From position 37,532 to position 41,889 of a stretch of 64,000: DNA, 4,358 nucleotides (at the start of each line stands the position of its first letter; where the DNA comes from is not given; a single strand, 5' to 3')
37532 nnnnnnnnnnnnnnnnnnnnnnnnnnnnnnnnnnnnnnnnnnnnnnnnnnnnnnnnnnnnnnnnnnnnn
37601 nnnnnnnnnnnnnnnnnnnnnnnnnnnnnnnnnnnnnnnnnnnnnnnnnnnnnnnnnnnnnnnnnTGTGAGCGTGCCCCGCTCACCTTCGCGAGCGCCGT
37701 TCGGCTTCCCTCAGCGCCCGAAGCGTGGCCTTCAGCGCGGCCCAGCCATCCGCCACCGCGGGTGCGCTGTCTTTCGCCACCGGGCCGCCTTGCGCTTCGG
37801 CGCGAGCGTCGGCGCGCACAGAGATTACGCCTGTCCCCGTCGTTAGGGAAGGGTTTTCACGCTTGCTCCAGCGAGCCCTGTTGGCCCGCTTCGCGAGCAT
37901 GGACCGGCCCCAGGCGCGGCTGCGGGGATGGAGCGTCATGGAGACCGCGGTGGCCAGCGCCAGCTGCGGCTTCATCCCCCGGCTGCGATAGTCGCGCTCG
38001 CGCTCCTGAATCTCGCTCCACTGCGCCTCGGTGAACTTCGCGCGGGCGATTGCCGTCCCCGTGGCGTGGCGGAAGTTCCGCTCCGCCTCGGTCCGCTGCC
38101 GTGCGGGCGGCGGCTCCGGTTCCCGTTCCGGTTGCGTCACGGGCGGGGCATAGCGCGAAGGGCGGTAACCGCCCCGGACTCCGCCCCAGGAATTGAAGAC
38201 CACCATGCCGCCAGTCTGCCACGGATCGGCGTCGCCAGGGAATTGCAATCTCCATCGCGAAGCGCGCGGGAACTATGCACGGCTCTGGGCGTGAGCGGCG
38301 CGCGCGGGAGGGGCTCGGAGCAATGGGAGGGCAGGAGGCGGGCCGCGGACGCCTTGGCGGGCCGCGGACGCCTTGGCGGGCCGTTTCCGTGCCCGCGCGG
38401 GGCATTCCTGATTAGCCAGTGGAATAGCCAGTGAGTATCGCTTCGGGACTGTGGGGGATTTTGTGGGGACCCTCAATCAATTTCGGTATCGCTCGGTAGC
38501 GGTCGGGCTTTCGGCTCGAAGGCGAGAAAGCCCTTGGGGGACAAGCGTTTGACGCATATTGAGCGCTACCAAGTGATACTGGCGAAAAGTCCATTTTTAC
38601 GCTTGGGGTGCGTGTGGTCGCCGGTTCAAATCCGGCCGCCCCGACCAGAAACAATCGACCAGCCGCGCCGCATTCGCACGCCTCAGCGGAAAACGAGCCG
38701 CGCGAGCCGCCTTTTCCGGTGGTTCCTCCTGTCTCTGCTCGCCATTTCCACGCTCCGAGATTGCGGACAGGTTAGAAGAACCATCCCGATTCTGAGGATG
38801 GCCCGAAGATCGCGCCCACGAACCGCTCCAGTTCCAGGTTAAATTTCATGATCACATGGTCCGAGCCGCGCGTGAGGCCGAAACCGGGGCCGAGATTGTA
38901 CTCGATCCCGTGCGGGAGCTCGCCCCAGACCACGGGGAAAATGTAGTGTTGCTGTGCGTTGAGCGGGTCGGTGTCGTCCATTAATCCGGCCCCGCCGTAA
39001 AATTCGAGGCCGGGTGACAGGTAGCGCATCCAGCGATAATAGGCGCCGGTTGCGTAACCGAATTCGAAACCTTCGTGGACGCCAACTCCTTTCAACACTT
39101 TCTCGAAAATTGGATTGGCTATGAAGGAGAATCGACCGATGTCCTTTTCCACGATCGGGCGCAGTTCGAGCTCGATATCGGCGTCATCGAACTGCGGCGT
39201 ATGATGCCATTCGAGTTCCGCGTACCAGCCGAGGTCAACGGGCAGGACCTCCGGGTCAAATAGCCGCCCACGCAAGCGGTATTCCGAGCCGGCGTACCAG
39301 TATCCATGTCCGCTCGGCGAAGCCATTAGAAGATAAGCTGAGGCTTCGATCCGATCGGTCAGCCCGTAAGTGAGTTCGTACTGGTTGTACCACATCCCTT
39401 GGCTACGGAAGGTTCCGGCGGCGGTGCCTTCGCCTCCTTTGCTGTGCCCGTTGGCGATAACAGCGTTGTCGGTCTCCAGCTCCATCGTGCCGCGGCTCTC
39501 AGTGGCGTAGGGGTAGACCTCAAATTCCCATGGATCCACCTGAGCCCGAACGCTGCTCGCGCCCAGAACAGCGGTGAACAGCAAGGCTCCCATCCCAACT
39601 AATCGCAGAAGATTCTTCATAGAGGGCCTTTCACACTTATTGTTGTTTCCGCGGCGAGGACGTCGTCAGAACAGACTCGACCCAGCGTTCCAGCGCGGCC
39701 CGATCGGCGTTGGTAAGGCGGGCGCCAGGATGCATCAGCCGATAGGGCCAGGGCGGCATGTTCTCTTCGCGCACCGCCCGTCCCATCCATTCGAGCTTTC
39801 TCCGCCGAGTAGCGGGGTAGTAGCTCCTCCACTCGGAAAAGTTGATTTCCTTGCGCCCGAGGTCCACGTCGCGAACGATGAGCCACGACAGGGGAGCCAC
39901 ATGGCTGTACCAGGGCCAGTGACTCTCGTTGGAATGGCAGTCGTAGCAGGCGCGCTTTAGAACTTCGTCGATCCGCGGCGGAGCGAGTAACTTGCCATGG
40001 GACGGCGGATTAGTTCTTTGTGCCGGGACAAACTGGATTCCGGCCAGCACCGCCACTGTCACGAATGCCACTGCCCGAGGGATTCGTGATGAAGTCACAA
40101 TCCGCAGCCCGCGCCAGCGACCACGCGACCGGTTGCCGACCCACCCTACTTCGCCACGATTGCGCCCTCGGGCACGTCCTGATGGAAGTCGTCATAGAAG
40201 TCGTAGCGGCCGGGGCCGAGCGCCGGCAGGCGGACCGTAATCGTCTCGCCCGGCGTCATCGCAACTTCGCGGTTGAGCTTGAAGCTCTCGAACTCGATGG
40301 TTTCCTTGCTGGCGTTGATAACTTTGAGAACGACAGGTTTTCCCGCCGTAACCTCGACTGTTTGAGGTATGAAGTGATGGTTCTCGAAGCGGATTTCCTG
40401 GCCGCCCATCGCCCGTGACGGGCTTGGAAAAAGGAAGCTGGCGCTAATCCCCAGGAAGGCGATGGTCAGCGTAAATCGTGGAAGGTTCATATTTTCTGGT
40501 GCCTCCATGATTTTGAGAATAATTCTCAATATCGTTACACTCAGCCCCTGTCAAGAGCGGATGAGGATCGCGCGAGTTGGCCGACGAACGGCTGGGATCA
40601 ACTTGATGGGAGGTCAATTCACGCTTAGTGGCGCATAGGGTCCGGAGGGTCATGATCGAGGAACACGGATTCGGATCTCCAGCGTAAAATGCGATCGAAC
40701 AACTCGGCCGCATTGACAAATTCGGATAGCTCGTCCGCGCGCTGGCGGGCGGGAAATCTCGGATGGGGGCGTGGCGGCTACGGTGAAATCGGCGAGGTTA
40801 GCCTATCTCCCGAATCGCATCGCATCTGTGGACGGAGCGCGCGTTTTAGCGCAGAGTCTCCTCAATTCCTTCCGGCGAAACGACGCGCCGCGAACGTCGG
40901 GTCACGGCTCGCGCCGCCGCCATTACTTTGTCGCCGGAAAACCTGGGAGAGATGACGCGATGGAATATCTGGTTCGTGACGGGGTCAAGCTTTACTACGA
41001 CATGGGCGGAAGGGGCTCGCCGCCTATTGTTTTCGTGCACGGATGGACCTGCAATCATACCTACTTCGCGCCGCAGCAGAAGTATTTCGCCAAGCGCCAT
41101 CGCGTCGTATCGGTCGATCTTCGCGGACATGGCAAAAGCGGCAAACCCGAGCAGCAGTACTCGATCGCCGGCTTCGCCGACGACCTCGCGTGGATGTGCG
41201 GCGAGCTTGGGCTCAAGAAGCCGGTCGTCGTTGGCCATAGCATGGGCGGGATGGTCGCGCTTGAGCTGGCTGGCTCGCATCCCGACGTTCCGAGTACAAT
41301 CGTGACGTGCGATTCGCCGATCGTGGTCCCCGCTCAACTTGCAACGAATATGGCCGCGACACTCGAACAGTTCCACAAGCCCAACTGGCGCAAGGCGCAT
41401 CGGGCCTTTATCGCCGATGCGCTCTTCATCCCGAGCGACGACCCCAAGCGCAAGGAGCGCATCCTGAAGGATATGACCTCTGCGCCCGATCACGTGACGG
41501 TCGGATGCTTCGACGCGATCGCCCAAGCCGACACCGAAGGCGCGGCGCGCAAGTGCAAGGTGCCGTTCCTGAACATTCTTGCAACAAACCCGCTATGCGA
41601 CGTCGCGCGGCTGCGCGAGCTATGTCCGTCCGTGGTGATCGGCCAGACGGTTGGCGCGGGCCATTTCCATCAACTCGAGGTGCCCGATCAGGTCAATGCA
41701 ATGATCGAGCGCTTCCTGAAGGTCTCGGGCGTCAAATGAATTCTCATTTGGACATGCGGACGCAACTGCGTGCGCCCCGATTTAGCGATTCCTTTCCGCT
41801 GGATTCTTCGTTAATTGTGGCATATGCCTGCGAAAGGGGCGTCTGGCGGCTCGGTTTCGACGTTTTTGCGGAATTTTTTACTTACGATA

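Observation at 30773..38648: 7.8 kb integrative element in tRNA-Pro with P4/PICI-like architecture (int, alpA/xis, primase)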

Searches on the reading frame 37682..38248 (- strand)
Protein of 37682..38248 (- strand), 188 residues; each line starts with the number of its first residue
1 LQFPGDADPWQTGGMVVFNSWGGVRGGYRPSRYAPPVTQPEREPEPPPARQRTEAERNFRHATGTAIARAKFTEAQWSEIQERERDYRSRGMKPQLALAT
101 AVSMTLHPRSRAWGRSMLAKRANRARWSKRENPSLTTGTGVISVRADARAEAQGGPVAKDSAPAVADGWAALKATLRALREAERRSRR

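Call 12: search_protein_families(library=pfam, proteins=[window:37682-38248:-], max_evalue=0.01)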
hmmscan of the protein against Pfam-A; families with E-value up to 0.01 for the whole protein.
window:37682-38248:- (188 aa): 0 families

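Call 33: search_protein_families(library=padloc, proteins=[window:37682-38248:-], max_evalue=0.01)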
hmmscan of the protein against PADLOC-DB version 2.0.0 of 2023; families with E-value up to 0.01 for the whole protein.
window:37682-38248:- (188 aa): 0 families

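Call 34: search_protein_families(library=phrogs, proteins=[window:37682-38248:-], max_evalue=0.05)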
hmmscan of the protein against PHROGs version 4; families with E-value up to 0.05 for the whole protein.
window:37682-38248:- (188 aa): 0 families

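Call 63: find_homologous_proteins(query=window:37682-38248:-, max_evalue=0.001)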
Query window:37682-38248:- (188 aa): 2 proteins with E <= 0.001 among 1332 candidates.
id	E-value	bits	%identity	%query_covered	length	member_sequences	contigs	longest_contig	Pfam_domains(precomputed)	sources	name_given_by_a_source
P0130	2.4e-105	369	100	93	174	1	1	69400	-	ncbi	-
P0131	1.2e-81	291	79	100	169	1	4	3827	-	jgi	jgi:hypothetical protein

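Call 64: find_encoding_contigs(protein=P0131, flank=10000, max_places=4)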
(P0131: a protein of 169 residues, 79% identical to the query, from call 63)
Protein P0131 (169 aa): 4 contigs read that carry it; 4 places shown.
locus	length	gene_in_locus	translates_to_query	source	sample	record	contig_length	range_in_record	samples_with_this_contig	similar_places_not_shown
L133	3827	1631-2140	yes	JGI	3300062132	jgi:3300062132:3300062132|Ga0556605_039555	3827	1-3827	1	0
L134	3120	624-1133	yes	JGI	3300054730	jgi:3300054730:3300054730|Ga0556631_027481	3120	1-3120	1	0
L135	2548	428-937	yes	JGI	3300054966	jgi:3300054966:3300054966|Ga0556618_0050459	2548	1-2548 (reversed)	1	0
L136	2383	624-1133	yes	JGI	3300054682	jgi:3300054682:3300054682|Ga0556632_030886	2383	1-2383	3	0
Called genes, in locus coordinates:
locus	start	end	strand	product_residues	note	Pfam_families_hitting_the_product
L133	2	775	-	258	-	?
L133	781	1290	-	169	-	-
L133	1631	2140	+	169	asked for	-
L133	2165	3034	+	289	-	-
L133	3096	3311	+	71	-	-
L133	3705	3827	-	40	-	?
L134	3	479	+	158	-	?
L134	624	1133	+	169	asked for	-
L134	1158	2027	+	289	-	-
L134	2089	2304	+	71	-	-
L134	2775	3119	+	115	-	?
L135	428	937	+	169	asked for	-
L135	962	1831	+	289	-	-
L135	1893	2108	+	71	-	-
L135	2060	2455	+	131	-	-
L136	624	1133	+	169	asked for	-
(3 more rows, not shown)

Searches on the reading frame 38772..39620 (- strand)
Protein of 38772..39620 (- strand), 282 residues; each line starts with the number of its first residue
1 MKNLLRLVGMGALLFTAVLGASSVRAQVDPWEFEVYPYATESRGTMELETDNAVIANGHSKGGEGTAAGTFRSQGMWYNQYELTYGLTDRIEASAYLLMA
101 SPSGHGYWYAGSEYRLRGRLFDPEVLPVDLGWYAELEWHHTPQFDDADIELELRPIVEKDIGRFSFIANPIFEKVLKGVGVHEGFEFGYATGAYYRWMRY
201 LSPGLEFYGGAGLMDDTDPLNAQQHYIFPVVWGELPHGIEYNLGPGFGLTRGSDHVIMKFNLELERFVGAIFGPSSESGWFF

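Call 12: search_protein_families(library=pfam, proteins=[window:38772-39620:-], max_evalue=0.01)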
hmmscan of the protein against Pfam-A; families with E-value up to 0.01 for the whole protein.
window:38772-39620:- (282 aa): 0 families

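Call 13: find_encoding_contigs(protein=window:38772-39620:-, flank=10000, max_places=10)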
Protein window:38772-39620:- (282 aa): no gene with exactly this product is on record in the collection.

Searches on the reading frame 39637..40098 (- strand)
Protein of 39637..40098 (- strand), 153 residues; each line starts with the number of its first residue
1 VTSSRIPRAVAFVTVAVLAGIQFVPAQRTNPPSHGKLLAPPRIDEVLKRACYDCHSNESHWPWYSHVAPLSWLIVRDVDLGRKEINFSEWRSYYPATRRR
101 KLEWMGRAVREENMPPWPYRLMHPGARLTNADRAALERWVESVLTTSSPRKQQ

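Call 12: search_protein_families(library=pfam, proteins=[window:39637-40098:-], max_evalue=0.01)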
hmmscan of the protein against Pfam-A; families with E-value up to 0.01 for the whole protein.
window:39637-40098:- (153 aa): 1 family
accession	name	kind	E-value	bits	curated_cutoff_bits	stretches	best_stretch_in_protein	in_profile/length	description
PF14376.11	Haem_bd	-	3.4e-39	134.3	27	1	17-141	2-132/133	Haem-binding domain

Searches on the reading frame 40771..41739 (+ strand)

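Call 12: search_protein_families(library=pfam, proteins=[window:40771-41739:+], max_evalue=0.01)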
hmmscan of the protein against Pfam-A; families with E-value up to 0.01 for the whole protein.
window:40771-41739:+ (322 aa): 6 families
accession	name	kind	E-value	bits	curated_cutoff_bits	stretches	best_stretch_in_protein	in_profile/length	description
PF00561.26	Abhydrolase_1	-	2.9e-26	93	25.8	1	84-189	1-115/245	alpha/beta hydrolase fold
PF12697.13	Abhydrolase_6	-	1.7e-23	84.9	26.3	1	86-310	1-216/217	Alpha/beta hydrolase family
PF12146.15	Hydrolase_4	-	1.7e-12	47.6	27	1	86-272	7-200/239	Serine aminopeptidase, S33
PF07819.20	PGAP1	-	8.5e-07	29.4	24.3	1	152-210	94-159/233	PGAP1-like alpha/beta domain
PF00756.26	Esterase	-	5.7e-06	26.7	22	1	151-240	117-195/251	Putative esterase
PF00975.26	Thioesterase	-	0.00025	21.8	26.4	1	86-167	3-84/226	Thioesterase domain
